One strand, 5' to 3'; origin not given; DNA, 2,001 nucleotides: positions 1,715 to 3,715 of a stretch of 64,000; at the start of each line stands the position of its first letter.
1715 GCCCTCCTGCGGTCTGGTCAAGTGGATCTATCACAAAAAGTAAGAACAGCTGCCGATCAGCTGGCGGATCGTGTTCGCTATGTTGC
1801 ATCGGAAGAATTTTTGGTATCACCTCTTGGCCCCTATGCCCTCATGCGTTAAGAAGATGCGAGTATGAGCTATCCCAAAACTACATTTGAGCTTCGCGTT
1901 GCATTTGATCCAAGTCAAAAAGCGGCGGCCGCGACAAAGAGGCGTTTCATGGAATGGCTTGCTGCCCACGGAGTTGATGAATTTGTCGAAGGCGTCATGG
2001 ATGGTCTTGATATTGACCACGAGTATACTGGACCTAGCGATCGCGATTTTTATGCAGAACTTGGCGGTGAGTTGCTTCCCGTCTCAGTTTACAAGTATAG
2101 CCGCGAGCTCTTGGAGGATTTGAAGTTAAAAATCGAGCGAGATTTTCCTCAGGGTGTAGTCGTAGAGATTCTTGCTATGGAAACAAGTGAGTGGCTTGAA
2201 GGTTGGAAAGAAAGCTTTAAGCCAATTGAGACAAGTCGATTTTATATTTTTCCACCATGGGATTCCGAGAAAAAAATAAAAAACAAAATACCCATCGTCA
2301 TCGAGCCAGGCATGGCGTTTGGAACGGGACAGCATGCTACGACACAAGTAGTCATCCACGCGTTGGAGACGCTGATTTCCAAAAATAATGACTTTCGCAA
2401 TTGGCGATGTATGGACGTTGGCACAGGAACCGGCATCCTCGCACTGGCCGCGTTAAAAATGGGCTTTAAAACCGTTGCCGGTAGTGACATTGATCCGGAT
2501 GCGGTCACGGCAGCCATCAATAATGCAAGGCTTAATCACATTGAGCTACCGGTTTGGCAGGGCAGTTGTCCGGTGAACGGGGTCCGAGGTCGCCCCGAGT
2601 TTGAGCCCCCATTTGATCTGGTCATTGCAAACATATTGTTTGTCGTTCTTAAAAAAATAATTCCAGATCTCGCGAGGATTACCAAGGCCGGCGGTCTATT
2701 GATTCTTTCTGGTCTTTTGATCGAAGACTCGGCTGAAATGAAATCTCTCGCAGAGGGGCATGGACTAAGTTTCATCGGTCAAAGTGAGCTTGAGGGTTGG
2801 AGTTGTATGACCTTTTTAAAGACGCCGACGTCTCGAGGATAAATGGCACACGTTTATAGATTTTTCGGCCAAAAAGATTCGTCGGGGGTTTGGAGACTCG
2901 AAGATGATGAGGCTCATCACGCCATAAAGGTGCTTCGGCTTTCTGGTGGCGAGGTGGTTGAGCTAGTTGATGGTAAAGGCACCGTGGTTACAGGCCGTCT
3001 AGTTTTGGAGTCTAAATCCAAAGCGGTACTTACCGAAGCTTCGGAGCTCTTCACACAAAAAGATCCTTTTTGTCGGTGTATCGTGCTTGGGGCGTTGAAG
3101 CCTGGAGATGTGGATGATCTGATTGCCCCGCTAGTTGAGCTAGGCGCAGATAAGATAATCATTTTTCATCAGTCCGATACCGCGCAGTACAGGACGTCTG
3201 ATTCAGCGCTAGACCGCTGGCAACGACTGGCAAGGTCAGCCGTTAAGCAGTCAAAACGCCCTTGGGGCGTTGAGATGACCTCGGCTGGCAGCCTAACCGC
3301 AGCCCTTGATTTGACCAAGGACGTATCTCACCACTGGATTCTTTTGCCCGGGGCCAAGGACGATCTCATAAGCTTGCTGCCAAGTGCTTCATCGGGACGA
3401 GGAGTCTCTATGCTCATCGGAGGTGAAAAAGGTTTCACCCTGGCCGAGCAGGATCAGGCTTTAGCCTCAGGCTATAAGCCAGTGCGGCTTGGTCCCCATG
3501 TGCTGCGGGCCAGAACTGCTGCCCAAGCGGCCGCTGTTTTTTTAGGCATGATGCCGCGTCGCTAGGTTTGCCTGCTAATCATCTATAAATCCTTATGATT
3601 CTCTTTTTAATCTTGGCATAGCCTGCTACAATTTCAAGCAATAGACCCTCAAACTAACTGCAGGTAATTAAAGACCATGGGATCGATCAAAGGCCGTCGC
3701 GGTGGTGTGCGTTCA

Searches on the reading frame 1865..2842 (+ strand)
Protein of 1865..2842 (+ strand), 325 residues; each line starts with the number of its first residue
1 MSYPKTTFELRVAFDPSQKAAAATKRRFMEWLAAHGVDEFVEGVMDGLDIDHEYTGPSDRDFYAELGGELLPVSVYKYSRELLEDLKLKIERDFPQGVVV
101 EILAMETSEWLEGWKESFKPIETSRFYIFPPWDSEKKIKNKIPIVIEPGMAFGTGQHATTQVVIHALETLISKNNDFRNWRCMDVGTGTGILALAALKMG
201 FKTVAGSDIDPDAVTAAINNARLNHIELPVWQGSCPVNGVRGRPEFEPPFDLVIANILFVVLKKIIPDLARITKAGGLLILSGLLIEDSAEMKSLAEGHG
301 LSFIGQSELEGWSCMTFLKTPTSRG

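Call 16: search_protein_families(library=ncbifam, max_evalue=0.00001, proteins=[window:1865-2842:+])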
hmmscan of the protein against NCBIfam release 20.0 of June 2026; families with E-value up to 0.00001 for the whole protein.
window:1865-2842:+ (325 aa): 13 families
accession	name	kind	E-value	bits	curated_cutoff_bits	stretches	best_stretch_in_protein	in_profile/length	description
TIGR00406.1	prmA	equivalog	2.3e-45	155.2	183.15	1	105-292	90-268/288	50S ribosomal protein L11 methyltransferase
NF001785.0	PRK00517.2-2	equivalog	5.3e-43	147.2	188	1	78-319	51-281/282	50S ribosomal protein L11 methyltransferase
NF001786.0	PRK00517.2-4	equivalog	7.7e-43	146.6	327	1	95-318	67-273/277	50S ribosomal protein L11 methyltransferase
NF001790.0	PRK00517.3-3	equivalog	1.2e-41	142.9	269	1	106-317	55-259/262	50S ribosomal protein L11 methyltransferase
NF001784.0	PRK00517.2-1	equivalog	1.2e-33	116.9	244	1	100-314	76-286/290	50S ribosomal protein L11 methyltransferase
NF011529.0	PRK14968.1-3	equivalog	1.6e-10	40.7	162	1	175-228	31-84/198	putative methyltransferase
TIGR03534.1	RF_mod_PrmC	equivalog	1.8e-09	37.4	199.1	1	159-256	73-163/253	peptide chain release factor N(5)-glutamine methyltransferase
TIGR00537.1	hemK_rel_arch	hypoth_equivalog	5.2e-08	32.8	87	1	175-243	16-82/179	HemK2/MTQ2 family protein methyltransferase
TIGR02072.1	BioC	equivalog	1.5e-06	28.3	184.95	1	164-317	20-171/244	malonyl-ACP O-methyltransferase BioC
NF011528.0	PRK14968.1-2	equivalog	2.7e-06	27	171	1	181-227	41-86/205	putative methyltransferase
TIGR00536.1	hemK_fam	subfamily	2.8e-06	26.6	115.5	1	159-227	98-164/286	HemK family protein methyltransferase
TIGR01983.1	UbiG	equivalog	2.9e-06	26.7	102.95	1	169-284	40-154/228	bifunctional 2-polyprenyl-6-hydroxyphenol methylase/3-demethylubiquinol 3-O-methyltransferase UbiG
NF043040.1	corrin_prot_MT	hypoth_equivalog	7.2e-06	25.6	180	0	166-280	29-146/216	corrinoid protein-associated methyltransferase CpaM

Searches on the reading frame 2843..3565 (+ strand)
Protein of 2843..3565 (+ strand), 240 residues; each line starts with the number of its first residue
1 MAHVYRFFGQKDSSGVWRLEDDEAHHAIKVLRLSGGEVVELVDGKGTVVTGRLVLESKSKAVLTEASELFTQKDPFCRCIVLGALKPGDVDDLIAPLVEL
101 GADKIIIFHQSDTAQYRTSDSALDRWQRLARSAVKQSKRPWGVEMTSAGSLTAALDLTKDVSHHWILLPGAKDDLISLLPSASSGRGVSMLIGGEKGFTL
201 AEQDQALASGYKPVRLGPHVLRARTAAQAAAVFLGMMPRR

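Call 16: search_protein_families(library=ncbifam, max_evalue=0.00001, proteins=[window:2843-3565:+])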
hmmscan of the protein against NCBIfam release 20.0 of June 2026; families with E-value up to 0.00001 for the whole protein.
window:2843-3565:+ (240 aa): 20 families
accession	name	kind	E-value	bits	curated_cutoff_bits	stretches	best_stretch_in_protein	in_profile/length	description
NF008693.0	PRK11713.2-3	equivalog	3.6e-30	105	210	1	10-237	11-241/246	16S rRNA (uracil(1498)-N(3))-methyltransferase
NF008711.0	PRK11713.7-6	equivalog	2.4e-29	102.7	304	1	6-231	5-235/244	16S rRNA (uracil(1498)-N(3))-methyltransferase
NF008692.0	PRK11713.1-5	equivalog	2.7e-29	102.3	196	1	6-232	5-237/246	16S rRNA (uracil(1498)-N(3))-methyltransferase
NF008697.0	PRK11713.4-1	equivalog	1.3e-28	100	234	1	12-234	15-239/250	16S rRNA (uracil(1498)-N(3))-methyltransferase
TIGR00046.1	TIGR00046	subfamily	2.9e-27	95.6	41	1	17-232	16-231/240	RsmE family RNA methyltransferase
NF008703.0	PRK11713.6-2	equivalog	3.5e-27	95.1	291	1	17-228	18-229/242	16S rRNA (uracil(1498)-N(3))-methyltransferase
NF008709.0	PRK11713.7-4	equivalog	2.9e-26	92.3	292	1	19-232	18-236/246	16S rRNA (uracil(1498)-N(3))-methyltransferase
NF008706.0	PRK11713.7-1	equivalog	2e-22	80.2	273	1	15-229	13-221/232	16S rRNA (uracil(1498)-N(3))-methyltransferase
NF008705.0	PRK11713.6-4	equivalog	3.5e-22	78.8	343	1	16-230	17-230/248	16S rRNA (uracil(1498)-N(3))-methyltransferase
NF008702.0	PRK11713.6-1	equivalog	1.7e-21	76.6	269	1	17-234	16-229/235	16S rRNA (uracil(1498)-N(3))-methyltransferase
NF008707.0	PRK11713.7-2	equivalog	3.3e-20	72.4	327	1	4-232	11-247/255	16S rRNA (uracil(1498)-N(3))-methyltransferase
NF008704.0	PRK11713.6-3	equivalog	3e-19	69.2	216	1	7-236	5-222/227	16S rRNA (uracil(1498)-N(3))-methyltransferase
NF008701.0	PRK11713.5-5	equivalog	1.9e-18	66.7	215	1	5-227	2-218/228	16S rRNA (uracil(1498)-N(3))-methyltransferase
NF008696.0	PRK11713.3-5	equivalog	4.1e-17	62.4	234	1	17-231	21-235/248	16S rRNA (uracil(1498)-N(3))-methyltransferase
NF008690.0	PRK11713.1-1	equivalog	7.6e-16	58.2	342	1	16-232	17-233/243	16S rRNA (uracil(1498)-N(3))-methyltransferase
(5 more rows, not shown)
